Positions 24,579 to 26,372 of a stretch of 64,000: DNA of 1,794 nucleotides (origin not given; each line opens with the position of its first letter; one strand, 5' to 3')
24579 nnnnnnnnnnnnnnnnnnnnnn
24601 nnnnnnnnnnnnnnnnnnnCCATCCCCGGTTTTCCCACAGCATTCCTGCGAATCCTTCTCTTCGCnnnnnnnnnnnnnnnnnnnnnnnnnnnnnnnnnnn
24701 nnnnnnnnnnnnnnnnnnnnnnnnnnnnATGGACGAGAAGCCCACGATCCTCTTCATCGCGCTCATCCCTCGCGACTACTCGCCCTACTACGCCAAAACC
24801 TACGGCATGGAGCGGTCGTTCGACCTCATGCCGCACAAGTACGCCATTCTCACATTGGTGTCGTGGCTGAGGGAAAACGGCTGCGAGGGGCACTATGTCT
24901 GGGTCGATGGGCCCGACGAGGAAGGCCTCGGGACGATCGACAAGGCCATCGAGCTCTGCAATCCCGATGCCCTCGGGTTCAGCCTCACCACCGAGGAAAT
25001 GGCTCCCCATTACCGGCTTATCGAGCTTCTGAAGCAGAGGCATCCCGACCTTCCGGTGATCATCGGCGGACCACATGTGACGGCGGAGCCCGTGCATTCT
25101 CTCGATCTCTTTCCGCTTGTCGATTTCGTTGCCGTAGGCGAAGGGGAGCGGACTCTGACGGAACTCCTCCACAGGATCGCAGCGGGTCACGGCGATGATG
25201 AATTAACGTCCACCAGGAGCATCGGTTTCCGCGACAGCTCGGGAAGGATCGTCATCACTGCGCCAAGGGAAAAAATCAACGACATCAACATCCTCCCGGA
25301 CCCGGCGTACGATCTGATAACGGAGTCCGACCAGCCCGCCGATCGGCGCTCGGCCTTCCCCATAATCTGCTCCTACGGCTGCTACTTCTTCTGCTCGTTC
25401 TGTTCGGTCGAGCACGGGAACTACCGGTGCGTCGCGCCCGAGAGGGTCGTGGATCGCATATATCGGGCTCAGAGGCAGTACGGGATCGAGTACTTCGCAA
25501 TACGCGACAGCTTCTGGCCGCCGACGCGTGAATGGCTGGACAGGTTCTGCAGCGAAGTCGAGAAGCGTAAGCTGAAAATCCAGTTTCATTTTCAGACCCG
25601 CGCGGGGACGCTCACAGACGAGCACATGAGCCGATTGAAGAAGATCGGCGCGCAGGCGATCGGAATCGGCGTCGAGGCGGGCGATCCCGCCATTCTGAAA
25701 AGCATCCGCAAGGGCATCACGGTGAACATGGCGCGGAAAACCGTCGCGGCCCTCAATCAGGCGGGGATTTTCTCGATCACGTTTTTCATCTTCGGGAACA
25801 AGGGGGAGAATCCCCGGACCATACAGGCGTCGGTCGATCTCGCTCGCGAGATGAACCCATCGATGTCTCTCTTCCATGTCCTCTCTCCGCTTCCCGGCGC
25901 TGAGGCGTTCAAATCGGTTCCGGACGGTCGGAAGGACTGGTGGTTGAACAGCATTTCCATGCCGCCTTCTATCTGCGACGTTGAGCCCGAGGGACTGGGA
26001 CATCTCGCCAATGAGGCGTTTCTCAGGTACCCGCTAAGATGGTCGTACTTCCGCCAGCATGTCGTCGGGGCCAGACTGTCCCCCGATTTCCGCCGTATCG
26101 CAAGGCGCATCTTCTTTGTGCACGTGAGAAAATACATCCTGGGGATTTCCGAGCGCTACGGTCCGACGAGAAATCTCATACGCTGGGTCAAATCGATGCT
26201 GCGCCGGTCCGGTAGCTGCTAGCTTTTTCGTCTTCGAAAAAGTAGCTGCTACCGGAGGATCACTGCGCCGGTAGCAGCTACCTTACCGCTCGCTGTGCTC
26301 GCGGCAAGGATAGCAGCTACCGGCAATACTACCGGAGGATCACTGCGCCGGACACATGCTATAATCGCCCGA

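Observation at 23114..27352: Tandem paralogous B12-binding radical SAM enzymes followed by ccdA, divergent from the pseudokinase scaffold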

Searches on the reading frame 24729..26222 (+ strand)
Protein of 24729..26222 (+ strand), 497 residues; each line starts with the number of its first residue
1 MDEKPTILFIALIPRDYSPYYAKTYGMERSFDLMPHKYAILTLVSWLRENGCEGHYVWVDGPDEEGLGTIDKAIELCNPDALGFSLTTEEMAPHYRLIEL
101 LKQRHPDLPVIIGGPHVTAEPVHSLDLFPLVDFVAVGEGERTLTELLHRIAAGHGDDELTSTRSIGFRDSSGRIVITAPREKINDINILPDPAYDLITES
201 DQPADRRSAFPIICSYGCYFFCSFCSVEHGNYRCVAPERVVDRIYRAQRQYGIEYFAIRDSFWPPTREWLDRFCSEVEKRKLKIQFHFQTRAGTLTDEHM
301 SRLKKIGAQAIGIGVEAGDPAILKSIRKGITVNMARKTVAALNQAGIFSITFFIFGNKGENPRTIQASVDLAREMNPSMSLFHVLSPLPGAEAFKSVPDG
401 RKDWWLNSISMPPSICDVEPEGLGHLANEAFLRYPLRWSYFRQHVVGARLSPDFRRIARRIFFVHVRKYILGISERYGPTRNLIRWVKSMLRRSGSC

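Call 7: search_protein_families(library=pfam, proteins=[window:24729-26222:+], max_evalue=0.01)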
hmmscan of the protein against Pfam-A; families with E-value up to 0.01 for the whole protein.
window:24729-26222:+ (497 aa): 3 families
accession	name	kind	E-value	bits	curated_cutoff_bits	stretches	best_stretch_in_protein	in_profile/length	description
PF04055.27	Radical_SAM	-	1.1e-19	71.7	29.5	1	212-371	1-165/166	Radical SAM superfamily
PF02310.24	B12-binding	-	1.4e-15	57.6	32.1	1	35-146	12-120/121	B12 binding domain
PF19864.5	Radical_SAM_N2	-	3.2e-05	23.9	29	1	69-152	40-127/151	Radical SAM proteins, N-terminal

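Call 8: search_protein_families(library=ncbifam, proteins=[window:24729-26222:+], max_evalue=0.01)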
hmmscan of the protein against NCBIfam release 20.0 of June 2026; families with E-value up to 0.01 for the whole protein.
window:24729-26222:+ (497 aa): 30 families (the best 25 are shown)
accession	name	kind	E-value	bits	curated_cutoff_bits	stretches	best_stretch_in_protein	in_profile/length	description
TIGR02026.1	BchE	equivalog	8.1e-39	133.8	481.35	1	75-399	60-389/497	magnesium-protoporphyrin IX monomethyl ester anaerobic oxidative cyclase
NF050148.1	rSAM_ApyD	equivalog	7.9e-34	117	750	1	74-396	70-392/645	RiPP biosynthesis radical SAM protein ApyD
TIGR03471.1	HpnJ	equivalog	9.2e-29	100.6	577.6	1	87-397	77-387/472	hopanoid biosynthesis associated radical SAM protein HpnJ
TIGR03975.1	rSAM_ocin_1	subfamily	1.6e-27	96.3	281.85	1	73-334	123-389/606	RiPP maturation radical SAM C-methyltransferase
TIGR04072.2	rSAM_ladder_B12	equivalog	2.2e-26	92.5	360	2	214-380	189-354/443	lipid biosynthesis B12-binding/radical SAM protein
TIGR04479.1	bcpD_PhpK_rSAM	subfamily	2.7e-25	88.7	600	1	37-379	72-413/504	PhpK family radical SAM P-methyltransferase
TIGR04013.1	B12_SAM_MJ_1487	hypoth_equivalog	2.8e-25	89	251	2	70-251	35-192/382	TIGR04013 family B12-binding domain/radical SAM domain-containing protein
NF033712.0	B12_rSAM_KedN5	subfamily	7.9e-22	77.2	700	1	77-225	61-211/624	KedN5 family methylcobalamin-dependent radical SAM C-methyltransferase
TIGR04385.1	B12_rSAM_cofa1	equivalog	4.7e-21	75.5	450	1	74-372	67-361/438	B12 lower ligand biosynthesis radical SAM protein BzaD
NF038361.1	rSAM_Sden_1168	equivalog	1.5e-16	60.1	575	1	72-396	134-472/560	Sden_1168 family B12-binding radical SAM P-methyltransferase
TIGR04014.1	B12_SAM_MJ_0865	equivalog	1.3e-15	57.2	360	2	291-397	252-358/434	methyl-coenzyme M reductase glutamine C-methyltransferase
NF033070.1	rSAM_AprD4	equivalog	9e-15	54.5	500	1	213-395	204-388/456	AprD4 family radical SAM diol-dehydratase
TIGR04367.1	HpnR_B12_rSAM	equivalog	3.2e-13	49.1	650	1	70-395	52-371/490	hopanoid C-3 methylase HpnR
NF040542.1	rSAM_RCCLKC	equivalog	8.3e-09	35.1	450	1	97-355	68-331/423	arsinothricin biosynthesis radical SAM protein ArsL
NF045585.1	rSAM_slr0320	equivalog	9.9e-07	27.6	775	1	102-376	133-410/511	photosystem II high light acclimation radical SAM protein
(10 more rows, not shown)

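Call 22: find_related_loci(query=A1, collection=genome_contigs, flank=10000)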
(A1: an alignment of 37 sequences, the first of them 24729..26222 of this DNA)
Query A1 (497 aa) in genome_contigs; peptide patterns used: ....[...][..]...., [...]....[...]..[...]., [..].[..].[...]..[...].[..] (x = any residue, [..] = any of these).
208 stretches matched a pattern; 148 encode a relative of the query (tblastn E <= 1e-3); the best 80 are kept; 80 distinct loci.
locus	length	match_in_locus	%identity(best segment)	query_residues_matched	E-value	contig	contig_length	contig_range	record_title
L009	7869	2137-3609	65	1-493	0e+0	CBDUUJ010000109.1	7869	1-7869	MAG TPA_asm: uncultured bacterium isolate SRR22302362_concoct_119 genome assembly, contig: ERZ25746724.5445, whole genom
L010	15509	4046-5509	64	1-488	0e+0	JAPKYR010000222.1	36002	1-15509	MAG: bacterium isolate LacPavin_0920_SED3_MAG_49_9 LacPavin_0920_SED3_scaffold_670595, whole genome shotgun sequence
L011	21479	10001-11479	62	1-493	0e+0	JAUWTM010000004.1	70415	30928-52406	MAG: Planctomycetota bacterium isolate CSMAG_2580 CSMAG_2580_k127_1793932_length_70415_cov_35.0014, whole genome shotgun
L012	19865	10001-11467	53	1-490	0e+0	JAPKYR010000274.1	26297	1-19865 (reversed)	MAG: bacterium isolate LacPavin_0920_SED3_MAG_49_9 LacPavin_0920_SED3_scaffold_1827258, whole genome shotgun sequence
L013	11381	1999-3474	52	1-493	8e-179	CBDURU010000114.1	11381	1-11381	MAG TPA_asm: uncultured bacterium isolate SRR21487743_binner23_Refined_23 genome assembly, contig: ERZ25748485.1534, who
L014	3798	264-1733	53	2-492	0e+0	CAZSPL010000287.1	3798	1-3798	MAG TPA_asm: uncultured Planctomycetota bacterium isolate binchicken_co129_593 genome assembly, contig: NODE_92425_lengt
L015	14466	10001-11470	51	1-492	2e-173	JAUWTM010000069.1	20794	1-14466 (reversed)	MAG: Planctomycetota bacterium isolate CSMAG_2580 CSMAG_2580_k127_2783993_length_20794_cov_73.0000, whole genome shotgun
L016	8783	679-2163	53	1-493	0e+0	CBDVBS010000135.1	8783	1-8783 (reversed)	MAG TPA_asm: uncultured bacterium isolate SRR22302362_concoct_44 genome assembly, contig: ERZ25746724.4424, whole genome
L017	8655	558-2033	50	1-494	1e-170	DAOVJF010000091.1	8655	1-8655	MAG TPA_asm: Planctomycetota bacterium isolate CSMAG_1386 CSMAG_1386_k141_4671189_length_8655_cov_11.0000, whole genome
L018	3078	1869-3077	57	4-406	1e-170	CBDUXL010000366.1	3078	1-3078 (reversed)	MAG TPA_asm: uncultured bacterium isolate SRR22302370_binner13_Refined_2 genome assembly, contig: ERZ25074855.52445, who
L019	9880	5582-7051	48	1-491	3e-160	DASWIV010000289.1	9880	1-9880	MAG TPA_asm: bacterium isolate SMAG_U2878 k141_637507, whole genome shotgun sequence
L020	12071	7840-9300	54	1-489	4e-178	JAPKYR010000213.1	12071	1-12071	MAG: bacterium isolate LacPavin_0920_SED3_MAG_49_9 LacPavin_0920_SED3_scaffold_2285956, whole genome shotgun sequence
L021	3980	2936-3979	57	1-348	2e-137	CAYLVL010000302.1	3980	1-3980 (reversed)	MAG TPA_asm: uncultured Planctomycetota bacterium isolate binchicken_co184_441 genome assembly, contig: NODE_49971_lengt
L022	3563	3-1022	52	153-493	6e-122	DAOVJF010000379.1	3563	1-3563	MAG TPA_asm: Planctomycetota bacterium isolate CSMAG_1386 CSMAG_1386_k141_4643858_length_3563_cov_12.0000, whole genome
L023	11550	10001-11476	51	1-494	7e-173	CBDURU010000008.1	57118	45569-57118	MAG TPA_asm: uncultured bacterium isolate SRR21487743_binner23_Refined_23 genome assembly, contig: ERZ25748485.72, whole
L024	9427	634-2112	54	1-491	0e+0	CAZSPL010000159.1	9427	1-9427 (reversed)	MAG TPA_asm: uncultured Planctomycetota bacterium isolate binchicken_co129_593 genome assembly, contig: NODE_23512_lengt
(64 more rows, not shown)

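Call 29: search_solved_structures(query=A1, max_evalue=0.001)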
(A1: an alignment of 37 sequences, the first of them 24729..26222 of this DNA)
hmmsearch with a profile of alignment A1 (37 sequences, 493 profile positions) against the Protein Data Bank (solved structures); distinct sequences matched with E-value up to 0.001: 14.
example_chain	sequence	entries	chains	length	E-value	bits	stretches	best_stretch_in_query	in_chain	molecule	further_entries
5ul2_A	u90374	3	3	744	2.5e-25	92.1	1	38-377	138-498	OxsB protein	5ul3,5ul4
6fd2_B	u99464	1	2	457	3.3e-23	85.1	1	183-400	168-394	Putative apramycin biosynthetic oxidoreductase 4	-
7kdx_A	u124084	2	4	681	4.9e-20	74.6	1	77-369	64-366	Methyltransferase TokK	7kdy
9ccb_A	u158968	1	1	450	3.4e-17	65.3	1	111-398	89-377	Radical SAM core domain-containing protein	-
9n1b_A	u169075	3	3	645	9.2e-14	53.9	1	74-249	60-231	Radical SAM protein | Radical SAM enzyme CysS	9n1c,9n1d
6wte_A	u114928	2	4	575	4.4e-07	31.9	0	212-384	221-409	B12-binding domain-containing protein | Tryptophan-C2-methyltransferase containing B12-binding domain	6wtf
6ia8_A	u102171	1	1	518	8.3e-06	27.7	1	286-403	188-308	Histone acetyltransferase, ELP3 family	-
6iad_A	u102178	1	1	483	8.6e-06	27.6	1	286-403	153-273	Histone acetyltransferase, ELP3 family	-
6iaz_A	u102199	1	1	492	8.9e-06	27.6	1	286-403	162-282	Histone acetyltransferase, ELP3 family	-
8vcw_A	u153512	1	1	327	5.1e-05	25.1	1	218-391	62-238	Biotin synthase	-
9p2u_A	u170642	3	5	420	0.00018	23.3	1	293-407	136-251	Radical S-adenosylmethionine methyltransferase NocN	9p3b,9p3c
9cbo_A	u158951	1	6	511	0.00071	21.3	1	55-131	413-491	Methionine synthase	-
8ssd_A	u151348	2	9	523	0.00078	21.2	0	56-131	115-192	Methionine synthase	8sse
9cbq_A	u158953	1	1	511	0.00079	21.2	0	56-131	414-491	Methionine synthase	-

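Call 43: predict_structure(alignment_id=A1)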
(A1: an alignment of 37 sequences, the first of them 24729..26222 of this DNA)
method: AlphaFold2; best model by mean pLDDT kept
length: 497 residues; sequences in the alignment: 37
mean_pLDDT: 88.7   pTM: 0.84
mean pLDDT of the five models: 88.7, 88.1, 87.6, 87.1, 85.7
residues with pLDDT >= 90: 296; 70-90: 169; 50-70: 29; < 50: 3
segments of 3 or more residues with pLDDT < 50: 495-497
pLDDT, mean of each block of 10 residues (from residue 1): 88 75 67 75 94 94 93 97 89 91 97 85 90 89 95 90 94 93 89 86 72 85 82 91 93 87 86 97 93 92 95 94 93 96 95 94 97 96 90 90 74 90 93 93 88 90 91 81 80 57
secondary structure, 60 per line:
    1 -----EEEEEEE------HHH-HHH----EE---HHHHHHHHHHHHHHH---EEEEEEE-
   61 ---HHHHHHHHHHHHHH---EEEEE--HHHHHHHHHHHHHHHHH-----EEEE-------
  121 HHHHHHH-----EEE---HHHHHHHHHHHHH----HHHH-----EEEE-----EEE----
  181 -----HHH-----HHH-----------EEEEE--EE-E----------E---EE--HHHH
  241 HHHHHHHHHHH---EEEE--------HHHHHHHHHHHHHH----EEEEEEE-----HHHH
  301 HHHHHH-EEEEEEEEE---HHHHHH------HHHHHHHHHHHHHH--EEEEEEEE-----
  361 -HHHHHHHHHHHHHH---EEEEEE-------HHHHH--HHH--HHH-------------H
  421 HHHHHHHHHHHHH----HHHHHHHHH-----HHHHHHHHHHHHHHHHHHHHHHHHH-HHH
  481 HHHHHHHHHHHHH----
elements in order: E6-12 H35-49 E53-59 H64-77 E81-85 H88-104 E110-113 H121-127 E133-135 H139-151 H156-159 E165-168 E174-176 E208-212 H237-251 E255-258 H267-280 E285-291 H297-306 E308-316 H320-325 H332-345 E348-355 H362-375 E379-384 H392-396 H420-433 H438-446 H452-476 H478-493

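Call 46: fold_search(model_id=the predicted structure, library=pdb)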
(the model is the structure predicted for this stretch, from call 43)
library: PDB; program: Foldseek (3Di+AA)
matches with E <= 10: 1621; with E <= 0.001: 161
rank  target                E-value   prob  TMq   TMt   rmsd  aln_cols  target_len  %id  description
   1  6wte_A                9.8e-22  1.00  0.62  0.55   7.1       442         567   17  Structure of radical S-adenosylmethionine methyltransferase, TsrM, from Kitasatospora setae with cobalamin and [4Fe-4S (released 2020-12-23)
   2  6wte_B                3.4e-21  1.00  0.62  0.58   5.4       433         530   18  Structure of radical S-adenosylmethionine methyltransferase, TsrM, from Kitasatospora setae with cobalamin and [4Fe-4S (released 2020-12-23)
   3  9ccb                  3.4e-21  1.00  0.61  0.71   6.8       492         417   18  X-ray crystal structure of methyl-coenzyme M reductase glutamine methylase (MgmA) from Methanothermobacter marburgensis  (released 2025-01-01)
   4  9n1d                  1.5e-20  1.00  0.59  0.48   5.8       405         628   18  Crystal structure of CysS from Corallococcus sp. CA054B with 5'-deoxyadenosine and methionine bound (released 2026-01-28)
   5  5ul3                  2.6e-20  1.00  0.59  0.42  11.0       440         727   20  Structure of Cobalamin-dependent S-adenosylmethionine radical enzyme OxsB with aqua-cobalamin bound (released 2017-04-19)
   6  6wtf_A                2.8e-20  1.00  0.62  0.57   5.2       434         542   17  Structure of radical S-adenosylmethionine methyltransferase, TsrM, from Kitasatospora setae with tryptophan substrate  (released 2020-12-23)
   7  5ul4                  2.8e-20  1.00  0.59  0.42  10.8       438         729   21  Structure of Cobalamin-dependent S-adenosylmethionine radical enzyme OxsB with aqua-cobalamin and S-adenosylmethionine b (released 2017-04-19)
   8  9n1b                  6.0e-20  1.00  0.59  0.48   5.8       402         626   19  Crystal structure of CysS from Corallococcus sp. CA054B with 5'-deoxyadenosine, methionine, and pantetheinylated 3-metho (released 2026-01-28)
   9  6fd2_B                7.2e-20  1.00  0.61  0.66   7.4       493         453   18  Radical SAM 1,2-diol dehydratase AprD4 in complex with its substrate paromamine (released 2018-01-17)
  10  6wtf_B                7.6e-20  1.00  0.61  0.57   5.3       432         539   16  Structure of radical S-adenosylmethionine methyltransferase, TsrM, from Kitasatospora setae with tryptophan substrate  (released 2020-12-23)
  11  9n1c                  8.1e-20  1.00  0.59  0.48   5.8       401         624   19  Crystal structure of CysS from Corallococcus sp. CA054B with 5'-deoxyadenosine, methionine, and pantetheinylated 3-ethox (released 2026-01-28)
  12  7kdx_B                1.4e-19  1.00  0.62  0.47   9.3       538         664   18  Crystal structure of Streptomyces tokunonesis TokK with hydroxycobalamin, 5'-deoxyadenosine, and methionine (released 2022-01-12)
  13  6fd2_A                1.9e-19  1.00  0.64  0.69   7.1       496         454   18  Radical SAM 1,2-diol dehydratase AprD4 in complex with its substrate paromamine (released 2018-01-17)
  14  7kdy_A                2.7e-19  1.00  0.62  0.48   9.2       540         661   19  Crystal structure of Streptomyces tokunonesis TokK with hydroxycobalamin, 5'-deoxyadenosine, methionine, and (2R)-pant (released 2022-01-12)
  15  7kdx_A                4.3e-19  1.00  0.60  0.47   9.4       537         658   18  Crystal structure of Streptomyces tokunonesis TokK with hydroxycobalamin, 5'-deoxyadenosine, and methionine (released 2022-01-12)
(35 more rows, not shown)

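Call 56: search_protein_representatives(alignment_id=A1)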
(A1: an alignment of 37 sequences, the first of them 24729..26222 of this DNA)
Query: 37 sequences, 493 profile positions. Proteins with E-value up to 0.001 (for the whole library): 74592; up to 1e-10: 50024; up to 1e-30: 16036. The best 150 are listed.
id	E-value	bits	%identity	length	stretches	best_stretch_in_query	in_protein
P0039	2.8e-232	788.0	-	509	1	1-492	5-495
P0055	4.6e-177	605.8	-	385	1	1-377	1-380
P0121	3.2e-141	487.6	-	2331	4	65-427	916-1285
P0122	4.9e-131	454.0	-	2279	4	73-374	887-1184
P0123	1.2e-124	432.9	-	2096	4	65-374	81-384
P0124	5.4e-122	424.2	-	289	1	207-492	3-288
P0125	1.2e-103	363.7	-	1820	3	63-399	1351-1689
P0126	1.3e-103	363.5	-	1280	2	40-399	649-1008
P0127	1.2e-99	350.4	-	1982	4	81-383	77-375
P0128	4.8e-94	332.0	-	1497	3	54-384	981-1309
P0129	5.8e-92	325.1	-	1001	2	83-443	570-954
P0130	6.8e-92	324.9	-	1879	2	65-418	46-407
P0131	7.1e-92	324.8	-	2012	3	62-379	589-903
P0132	2.4e-86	306.6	-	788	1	42-465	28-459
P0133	2.4e-86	306.6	-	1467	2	66-402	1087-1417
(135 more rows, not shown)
